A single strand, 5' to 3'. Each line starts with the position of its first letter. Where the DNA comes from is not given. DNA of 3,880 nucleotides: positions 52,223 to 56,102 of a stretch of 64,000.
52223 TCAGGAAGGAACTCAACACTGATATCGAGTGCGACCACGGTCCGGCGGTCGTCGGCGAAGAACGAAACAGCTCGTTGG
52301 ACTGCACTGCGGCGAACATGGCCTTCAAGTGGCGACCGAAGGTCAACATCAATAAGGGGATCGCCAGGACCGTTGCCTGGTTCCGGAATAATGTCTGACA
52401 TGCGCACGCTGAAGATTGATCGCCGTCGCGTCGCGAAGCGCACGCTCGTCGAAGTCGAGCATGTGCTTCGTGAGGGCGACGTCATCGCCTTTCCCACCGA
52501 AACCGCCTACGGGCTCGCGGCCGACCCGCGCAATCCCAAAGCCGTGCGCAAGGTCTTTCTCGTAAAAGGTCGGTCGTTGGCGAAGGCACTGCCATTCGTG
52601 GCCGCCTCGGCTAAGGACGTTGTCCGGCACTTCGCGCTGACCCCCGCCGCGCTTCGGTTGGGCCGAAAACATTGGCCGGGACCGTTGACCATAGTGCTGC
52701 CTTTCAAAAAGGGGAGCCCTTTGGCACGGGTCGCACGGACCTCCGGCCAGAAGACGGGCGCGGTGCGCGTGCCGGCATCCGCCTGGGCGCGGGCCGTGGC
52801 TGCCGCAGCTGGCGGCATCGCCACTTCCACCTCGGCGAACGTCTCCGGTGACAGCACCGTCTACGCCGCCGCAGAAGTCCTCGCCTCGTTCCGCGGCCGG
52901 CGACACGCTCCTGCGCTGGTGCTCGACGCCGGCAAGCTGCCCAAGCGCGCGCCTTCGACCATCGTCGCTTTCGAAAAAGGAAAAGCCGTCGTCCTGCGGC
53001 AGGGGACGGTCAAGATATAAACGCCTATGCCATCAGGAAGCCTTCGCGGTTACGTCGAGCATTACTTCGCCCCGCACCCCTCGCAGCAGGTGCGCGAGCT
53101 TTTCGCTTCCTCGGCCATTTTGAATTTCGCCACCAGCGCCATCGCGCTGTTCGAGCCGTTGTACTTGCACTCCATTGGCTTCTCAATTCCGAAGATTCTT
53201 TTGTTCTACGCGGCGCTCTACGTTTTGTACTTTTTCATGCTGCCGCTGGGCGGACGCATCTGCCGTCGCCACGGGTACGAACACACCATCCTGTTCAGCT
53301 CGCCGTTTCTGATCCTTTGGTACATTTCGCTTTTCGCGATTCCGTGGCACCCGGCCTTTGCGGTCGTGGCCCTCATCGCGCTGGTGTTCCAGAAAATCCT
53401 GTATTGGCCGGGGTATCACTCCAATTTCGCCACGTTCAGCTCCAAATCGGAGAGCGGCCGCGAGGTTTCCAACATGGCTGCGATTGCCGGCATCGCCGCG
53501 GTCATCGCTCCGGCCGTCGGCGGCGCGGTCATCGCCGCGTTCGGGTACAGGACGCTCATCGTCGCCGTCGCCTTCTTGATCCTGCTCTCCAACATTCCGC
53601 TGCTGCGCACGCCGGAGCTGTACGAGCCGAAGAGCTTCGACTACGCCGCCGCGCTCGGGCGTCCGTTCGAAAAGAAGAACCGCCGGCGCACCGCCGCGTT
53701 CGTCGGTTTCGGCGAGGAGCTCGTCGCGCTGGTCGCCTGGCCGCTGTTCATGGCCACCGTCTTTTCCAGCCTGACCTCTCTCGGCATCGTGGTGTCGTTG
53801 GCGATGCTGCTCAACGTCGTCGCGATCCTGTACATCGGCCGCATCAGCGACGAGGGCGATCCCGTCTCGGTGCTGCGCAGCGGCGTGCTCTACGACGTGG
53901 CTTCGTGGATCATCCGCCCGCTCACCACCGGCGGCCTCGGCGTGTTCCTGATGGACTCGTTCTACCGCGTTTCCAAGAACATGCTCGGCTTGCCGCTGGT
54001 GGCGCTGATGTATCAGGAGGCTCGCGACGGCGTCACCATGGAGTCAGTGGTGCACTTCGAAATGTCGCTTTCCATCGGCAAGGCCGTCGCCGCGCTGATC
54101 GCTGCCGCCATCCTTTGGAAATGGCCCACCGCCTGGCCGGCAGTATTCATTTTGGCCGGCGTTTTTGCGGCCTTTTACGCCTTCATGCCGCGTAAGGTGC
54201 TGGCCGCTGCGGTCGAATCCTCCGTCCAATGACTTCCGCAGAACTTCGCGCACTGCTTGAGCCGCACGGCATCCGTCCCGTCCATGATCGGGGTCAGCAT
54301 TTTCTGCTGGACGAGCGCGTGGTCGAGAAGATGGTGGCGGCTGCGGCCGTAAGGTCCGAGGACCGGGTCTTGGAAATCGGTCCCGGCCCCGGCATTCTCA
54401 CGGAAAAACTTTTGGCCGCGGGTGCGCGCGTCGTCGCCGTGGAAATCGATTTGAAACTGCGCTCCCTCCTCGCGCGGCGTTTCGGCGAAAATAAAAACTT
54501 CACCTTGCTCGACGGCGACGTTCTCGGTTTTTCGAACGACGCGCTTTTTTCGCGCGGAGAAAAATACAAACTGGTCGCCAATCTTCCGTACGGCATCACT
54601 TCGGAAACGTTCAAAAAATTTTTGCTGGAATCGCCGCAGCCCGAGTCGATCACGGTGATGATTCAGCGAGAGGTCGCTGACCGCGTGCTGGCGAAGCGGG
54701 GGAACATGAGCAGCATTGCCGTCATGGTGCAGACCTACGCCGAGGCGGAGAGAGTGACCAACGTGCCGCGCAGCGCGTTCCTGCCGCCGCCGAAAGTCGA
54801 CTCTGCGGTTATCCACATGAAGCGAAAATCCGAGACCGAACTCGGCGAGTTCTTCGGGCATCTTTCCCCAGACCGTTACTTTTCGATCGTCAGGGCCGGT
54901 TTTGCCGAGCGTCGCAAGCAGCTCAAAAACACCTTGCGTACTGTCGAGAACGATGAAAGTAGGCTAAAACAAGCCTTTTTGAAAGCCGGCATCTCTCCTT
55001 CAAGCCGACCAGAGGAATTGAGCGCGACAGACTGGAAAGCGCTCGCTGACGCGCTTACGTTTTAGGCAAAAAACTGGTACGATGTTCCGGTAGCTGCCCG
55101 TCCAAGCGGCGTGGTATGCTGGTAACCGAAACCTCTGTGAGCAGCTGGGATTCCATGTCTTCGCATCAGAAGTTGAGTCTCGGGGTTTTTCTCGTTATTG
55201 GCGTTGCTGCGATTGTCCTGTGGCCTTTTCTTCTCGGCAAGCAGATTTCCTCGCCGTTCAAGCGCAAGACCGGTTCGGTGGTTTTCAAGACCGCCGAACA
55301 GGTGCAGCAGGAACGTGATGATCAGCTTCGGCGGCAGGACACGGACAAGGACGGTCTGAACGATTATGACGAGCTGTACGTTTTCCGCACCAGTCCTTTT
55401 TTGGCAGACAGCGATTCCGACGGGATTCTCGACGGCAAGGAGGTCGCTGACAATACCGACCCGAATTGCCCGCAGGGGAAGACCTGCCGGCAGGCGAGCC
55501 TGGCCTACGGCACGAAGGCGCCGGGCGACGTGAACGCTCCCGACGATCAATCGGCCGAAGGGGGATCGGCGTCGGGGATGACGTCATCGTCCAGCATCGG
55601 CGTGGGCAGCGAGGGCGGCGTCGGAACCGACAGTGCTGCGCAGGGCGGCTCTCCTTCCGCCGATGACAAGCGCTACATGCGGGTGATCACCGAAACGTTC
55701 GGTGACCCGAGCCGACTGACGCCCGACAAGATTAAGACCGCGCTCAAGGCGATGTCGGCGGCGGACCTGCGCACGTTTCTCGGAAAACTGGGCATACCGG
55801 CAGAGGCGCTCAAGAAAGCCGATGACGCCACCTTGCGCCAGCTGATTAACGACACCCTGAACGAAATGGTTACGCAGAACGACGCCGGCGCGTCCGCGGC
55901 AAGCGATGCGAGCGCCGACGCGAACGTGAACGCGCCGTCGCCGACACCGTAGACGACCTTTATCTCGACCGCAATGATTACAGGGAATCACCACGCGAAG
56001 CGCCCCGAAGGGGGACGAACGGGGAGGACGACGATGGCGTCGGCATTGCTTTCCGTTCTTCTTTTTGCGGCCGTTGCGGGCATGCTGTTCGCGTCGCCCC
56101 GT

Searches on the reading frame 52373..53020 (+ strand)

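Call 9: search_protein_families(library=pfam, proteins=[window:52373-53020:+], max_evalue=0.01)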
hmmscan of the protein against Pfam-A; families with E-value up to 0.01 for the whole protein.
window:52373-53020:+ (215 aa): 1 family
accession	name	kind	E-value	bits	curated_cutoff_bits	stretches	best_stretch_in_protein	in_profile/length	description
PF01300.24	Sua5_yciO_yrdC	-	1.5e-42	145.6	25.1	1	31-211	2-178/178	Telomere recombination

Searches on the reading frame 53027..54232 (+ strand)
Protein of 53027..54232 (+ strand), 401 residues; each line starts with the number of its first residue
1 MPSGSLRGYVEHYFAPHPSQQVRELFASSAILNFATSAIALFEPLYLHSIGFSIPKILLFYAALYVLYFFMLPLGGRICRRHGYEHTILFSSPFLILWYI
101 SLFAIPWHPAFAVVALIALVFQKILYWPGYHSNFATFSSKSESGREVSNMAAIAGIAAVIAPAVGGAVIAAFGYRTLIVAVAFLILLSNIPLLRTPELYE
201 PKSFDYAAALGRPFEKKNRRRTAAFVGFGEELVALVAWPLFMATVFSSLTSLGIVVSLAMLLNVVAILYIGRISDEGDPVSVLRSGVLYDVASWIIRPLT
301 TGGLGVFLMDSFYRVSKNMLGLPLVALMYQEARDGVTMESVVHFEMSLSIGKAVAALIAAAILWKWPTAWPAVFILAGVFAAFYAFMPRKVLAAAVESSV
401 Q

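Call 9: search_protein_families(library=pfam, proteins=[window:53027-54232:+], max_evalue=0.01)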
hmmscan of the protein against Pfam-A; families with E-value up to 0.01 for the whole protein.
window:53027-54232:+ (401 aa): 1 family
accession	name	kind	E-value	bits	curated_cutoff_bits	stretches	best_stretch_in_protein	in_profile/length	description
PF07690.21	MFS_1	-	1.4e-14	54.2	33.4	1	25-295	1-286/347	Major Facilitator Superfamily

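Call 10: search_protein_families(library=ncbifam, proteins=[window:53027-54232:+], max_evalue=0.1)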
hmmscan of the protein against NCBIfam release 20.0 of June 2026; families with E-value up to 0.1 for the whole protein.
window:53027-54232:+ (401 aa): 2 families
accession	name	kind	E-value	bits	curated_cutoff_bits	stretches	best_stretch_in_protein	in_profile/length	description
TIGR00880.1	2_A_01_02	superfamily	2.6e-05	24.4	131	1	66-194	9-136/141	multidrug resistance protein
NF058636.1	helic_sll1366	equivalog_domain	0.0036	16.1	550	1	288-353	388-454/589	sll1366 family intein-prone helicase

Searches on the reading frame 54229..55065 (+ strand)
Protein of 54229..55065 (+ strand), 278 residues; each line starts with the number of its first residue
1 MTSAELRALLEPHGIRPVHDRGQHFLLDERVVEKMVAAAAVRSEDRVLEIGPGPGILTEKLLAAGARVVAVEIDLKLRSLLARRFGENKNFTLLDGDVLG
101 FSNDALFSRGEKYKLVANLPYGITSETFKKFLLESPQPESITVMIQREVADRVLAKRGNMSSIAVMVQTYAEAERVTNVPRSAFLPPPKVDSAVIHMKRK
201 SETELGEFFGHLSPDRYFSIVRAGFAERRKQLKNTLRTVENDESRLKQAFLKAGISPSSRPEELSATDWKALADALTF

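Call 9: search_protein_families(library=pfam, proteins=[window:54229-55065:+], max_evalue=0.01)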
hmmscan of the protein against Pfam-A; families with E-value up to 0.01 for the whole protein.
window:54229-55065:+ (278 aa): 4 families
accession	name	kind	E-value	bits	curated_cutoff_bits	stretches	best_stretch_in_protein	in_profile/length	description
PF00398.26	RrnaAD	-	1.6e-53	181.9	24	1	21-274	8-259/263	Ribosomal RNA adenine dimethylase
PF13489.12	Methyltransf_23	-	0.00018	21.7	27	1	41-98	20-61/164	Methyltransferase domain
PF13649.12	Methyltransf_25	-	0.00026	22.1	27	1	47-101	1-58/97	Methyltransferase domain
PF08241.18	Methyltransf_11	-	0.0011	20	21.2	1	48-98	1-51/95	Methyltransferase domain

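Call 10: search_protein_families(library=ncbifam, proteins=[window:54229-55065:+], max_evalue=0.1)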
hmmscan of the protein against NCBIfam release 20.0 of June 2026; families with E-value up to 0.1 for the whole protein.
window:54229-55065:+ (278 aa): 40 families (the best 25 are shown)
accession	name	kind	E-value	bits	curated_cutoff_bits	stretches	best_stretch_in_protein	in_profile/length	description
TIGR00755.1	ksgA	equivalog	2.1e-68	230.4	171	1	16-275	2-255/256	16S rRNA (adenine(1518)-N(6)/adenine(1519)-N(6))-dimethyltransferase RsmA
NF000499.2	Erm23S_rRNA_broad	equivalog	6.8e-51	173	212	1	22-273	2-241/244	23S ribosomal RNA methyltransferase Erm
NF011486.0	PRK14896.1-1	equivalog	6.9e-38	130.3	450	1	8-239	13-236/284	16S ribosomal RNA methyltransferase A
NF000337.1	erm_SHROVE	exception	9.1e-32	110.3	320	1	21-261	6-235/248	ErmE/ErmH/ErmO/ErmR family 23S rRNA (adenine(2058)-N(6))-methyltransferase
NF012223.0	erm_F_23S_MT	exception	2.1e-25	89.6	575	1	17-201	7-186/266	23S rRNA (adenine(2058)-N(6))-methyltransferase Erm(F)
NF012219.1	erm_C_23S_MT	exception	4.2e-22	78.9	530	1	22-201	9-180/244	23S rRNA (adenine(2058)-N(6))-methyltransferase Erm(C)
NF000468.1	Erm37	exception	5.1e-21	75.5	350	1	21-201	11-172/179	23S rRNA (adenine(2058)-N(6))-methyltransferase Erm(37)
NF042938.1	Erm55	exception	7.5e-21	74.4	525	1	19-272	9-250/270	23S rRNA (adenine(2058)-N(6))-methyltransferase Erm(55)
NF012220.1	erm_B_23S_MT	exception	1.1e-19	70.9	525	1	22-202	8-180/245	23S rRNA (adenine(2058)-N(6))-methyltransferase Erm(B)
NF045543.1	erm_G_23S_MT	exception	2.2e-19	70.2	515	1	22-201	9-180/244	23S rRNA (adenine(2058)-N(6))-methyltransferase Erm(G)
NF042988.1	Erm46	exception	3.6e-19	69.1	503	1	19-272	9-250/255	23S rRNA (adenine(2058)-N(6))-methyltransferase Erm(46)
NF012218.0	erm_38_23S_MT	exception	4.7e-19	68.5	800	1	16-275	8-257/386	23S rRNA (adenine(2058)-N(6))-methyltransferase Erm(38)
NF012222.1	erm_A_23S_MT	exception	3.2e-18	66.1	475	1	22-200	9-179/243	23S rRNA (adenine(2058)-N(6))-methyltransferase Erm(A)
NF000058.2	Erm41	exception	7.4e-18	65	350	1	20-200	9-173/173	23S rRNA (adenine(2058)-N(6))-methyltransferase Erm(41)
NF000411.1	Erm45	exception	4.2e-17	62.8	525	1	23-200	9-178/245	23S rRNA (adenine(2058)-N(6))-methyltransferase Erm(45)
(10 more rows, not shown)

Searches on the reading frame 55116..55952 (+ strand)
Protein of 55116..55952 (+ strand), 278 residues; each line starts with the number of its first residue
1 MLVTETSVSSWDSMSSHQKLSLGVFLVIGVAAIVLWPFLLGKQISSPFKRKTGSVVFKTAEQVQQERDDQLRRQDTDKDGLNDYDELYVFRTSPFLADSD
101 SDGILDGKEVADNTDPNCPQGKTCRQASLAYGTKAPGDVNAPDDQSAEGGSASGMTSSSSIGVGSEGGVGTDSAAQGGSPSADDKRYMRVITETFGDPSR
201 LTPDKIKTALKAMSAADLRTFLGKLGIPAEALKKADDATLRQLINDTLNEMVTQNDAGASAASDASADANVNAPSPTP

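Call 9: search_protein_families(library=pfam, proteins=[window:55116-55952:+], max_evalue=0.01)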
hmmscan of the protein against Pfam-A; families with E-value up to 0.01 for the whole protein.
window:55116-55952:+ (278 aa): 1 family
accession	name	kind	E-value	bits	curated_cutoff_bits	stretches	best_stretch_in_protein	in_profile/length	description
PF18884.5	TSP3_bac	-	3e-05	24.2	25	1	98-117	1-20/22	Bacterial TSP3 repeat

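Call 10: search_protein_families(library=ncbifam, proteins=[window:55116-55952:+], max_evalue=0.1)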
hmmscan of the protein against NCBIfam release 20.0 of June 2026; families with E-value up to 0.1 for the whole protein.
window:55116-55952:+ (278 aa): 3 families
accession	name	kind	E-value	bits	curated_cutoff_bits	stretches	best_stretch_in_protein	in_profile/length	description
NF047639.1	throspo3_MtsD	equivalog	0.0015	16.7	800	1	71-116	456-500/651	cell-cell cohesion protein MtsD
NF053806.1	lanmdlnLanM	equivalog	0.017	15.2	135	1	68-111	76-120/132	lanmodulin LanM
TIGR00206.1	fliF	equivalog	0.061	12.3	129.75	1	19-82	451-514/555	flagellar basal-body MS-ring/collar protein FliF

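Call 46: search_protein_families(library=phrogs, proteins=[window:55116-55952:+], max_evalue=0.01)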
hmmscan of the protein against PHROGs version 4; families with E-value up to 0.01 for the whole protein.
window:55116-55952:+ (278 aa): 0 families

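Call 91: list_cluster_members(proteins=[P0001, window:55116-55949:+, L001:18234-21041:+])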
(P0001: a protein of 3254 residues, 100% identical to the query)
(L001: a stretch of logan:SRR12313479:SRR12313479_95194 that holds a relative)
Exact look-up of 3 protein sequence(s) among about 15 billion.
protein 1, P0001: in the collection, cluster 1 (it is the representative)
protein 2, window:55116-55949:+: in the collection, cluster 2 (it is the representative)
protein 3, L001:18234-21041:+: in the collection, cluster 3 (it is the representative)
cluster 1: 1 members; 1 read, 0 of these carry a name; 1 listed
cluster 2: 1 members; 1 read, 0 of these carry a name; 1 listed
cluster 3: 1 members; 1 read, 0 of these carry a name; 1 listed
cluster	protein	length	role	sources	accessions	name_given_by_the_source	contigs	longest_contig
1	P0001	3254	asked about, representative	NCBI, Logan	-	-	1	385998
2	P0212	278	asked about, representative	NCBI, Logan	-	-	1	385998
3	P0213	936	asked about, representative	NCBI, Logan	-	-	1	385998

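Call 93: search_protein_families(library=pfam, proteins=[P0278, P0232, P0243, P0213], max_evalue=1)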
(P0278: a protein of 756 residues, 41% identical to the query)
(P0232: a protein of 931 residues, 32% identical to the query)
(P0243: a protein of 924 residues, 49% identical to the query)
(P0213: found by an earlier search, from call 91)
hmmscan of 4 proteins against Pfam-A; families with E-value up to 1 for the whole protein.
P0278 (756 aa): 2 families
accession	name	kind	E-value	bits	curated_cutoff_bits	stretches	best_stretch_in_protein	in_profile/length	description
PF04610.19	TrbL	-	1.1e-05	25.7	25.9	1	140-289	26-176/215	TrbL/VirB6 plasmid conjugal transfer protein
PF04277.18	OAD_gamma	-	0.07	14.3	27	1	22-62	13-53/76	Oxaloacetate decarboxylase, gamma chain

P0232 (931 aa): 0 families

P0243 (924 aa): 2 families
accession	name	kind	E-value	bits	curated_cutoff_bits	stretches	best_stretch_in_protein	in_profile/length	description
PF13830.11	DUF4192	-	0.0055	17.1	27.8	1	666-789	153-276/321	Domain of unknown function (DUF4192)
PF01708.21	Gemini_mov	-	0.24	11.6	25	1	216-244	31-59/92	Geminivirus putative movement protein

P0213 (936 aa): 1 family
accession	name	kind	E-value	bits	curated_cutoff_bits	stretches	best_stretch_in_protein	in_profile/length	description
PF05979.17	DUF896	-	0.043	14.1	24.2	1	490-514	4-28/64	Bacterial protein of unknown function (DUF896)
